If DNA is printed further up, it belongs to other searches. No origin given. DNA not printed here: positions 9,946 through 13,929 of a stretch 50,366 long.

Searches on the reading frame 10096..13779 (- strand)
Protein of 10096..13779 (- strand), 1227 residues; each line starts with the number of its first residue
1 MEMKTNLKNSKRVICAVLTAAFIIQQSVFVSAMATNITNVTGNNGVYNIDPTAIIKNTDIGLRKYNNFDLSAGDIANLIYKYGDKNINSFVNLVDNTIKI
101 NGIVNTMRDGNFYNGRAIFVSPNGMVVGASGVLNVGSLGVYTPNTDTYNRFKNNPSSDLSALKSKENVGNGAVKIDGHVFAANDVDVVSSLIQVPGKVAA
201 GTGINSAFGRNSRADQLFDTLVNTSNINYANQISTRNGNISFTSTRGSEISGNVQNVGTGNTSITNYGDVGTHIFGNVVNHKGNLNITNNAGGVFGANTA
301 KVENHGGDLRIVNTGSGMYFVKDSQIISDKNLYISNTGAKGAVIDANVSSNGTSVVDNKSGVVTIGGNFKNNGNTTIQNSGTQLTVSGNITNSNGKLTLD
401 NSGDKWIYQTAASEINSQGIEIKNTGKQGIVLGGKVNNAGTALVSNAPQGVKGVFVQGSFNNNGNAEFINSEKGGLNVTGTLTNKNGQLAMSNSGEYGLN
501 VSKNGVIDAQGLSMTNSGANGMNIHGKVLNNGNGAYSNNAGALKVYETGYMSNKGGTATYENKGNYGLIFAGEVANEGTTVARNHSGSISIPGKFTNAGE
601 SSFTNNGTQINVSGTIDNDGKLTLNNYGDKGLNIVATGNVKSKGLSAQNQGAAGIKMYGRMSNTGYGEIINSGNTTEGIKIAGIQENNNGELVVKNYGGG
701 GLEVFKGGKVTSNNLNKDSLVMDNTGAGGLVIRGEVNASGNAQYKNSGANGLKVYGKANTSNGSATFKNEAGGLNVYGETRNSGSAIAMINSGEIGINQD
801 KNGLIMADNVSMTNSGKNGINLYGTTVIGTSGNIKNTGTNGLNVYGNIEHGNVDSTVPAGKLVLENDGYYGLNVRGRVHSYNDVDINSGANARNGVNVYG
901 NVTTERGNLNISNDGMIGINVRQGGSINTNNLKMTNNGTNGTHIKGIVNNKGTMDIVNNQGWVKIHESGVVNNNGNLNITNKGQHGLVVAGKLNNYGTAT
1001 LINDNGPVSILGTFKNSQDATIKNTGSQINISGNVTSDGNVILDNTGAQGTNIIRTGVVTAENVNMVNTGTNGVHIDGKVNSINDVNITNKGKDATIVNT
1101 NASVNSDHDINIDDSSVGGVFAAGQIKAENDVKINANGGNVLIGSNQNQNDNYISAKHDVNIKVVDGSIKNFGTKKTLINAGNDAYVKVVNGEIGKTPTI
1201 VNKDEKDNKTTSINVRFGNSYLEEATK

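Call 3: search_protein_families(library=pfam, proteins=[window:10096-13779:-], max_evalue=1)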
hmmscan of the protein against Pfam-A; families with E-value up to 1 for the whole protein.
window:10096-13779:- (1227 aa): 0 families

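Call 4: search_protein_families(library=ncbifam, proteins=[window:10096-13779:-], max_evalue=1)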
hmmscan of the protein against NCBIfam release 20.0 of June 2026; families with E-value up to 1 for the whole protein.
window:10096-13779:- (1227 aa): 1 family
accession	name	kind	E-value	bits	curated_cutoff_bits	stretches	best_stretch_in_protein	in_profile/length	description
NF012204.1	adhes_FxxPxG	domain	4.7e-39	133.7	60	1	56-196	8-151/153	leukotoxin LktA family filamentous adhesin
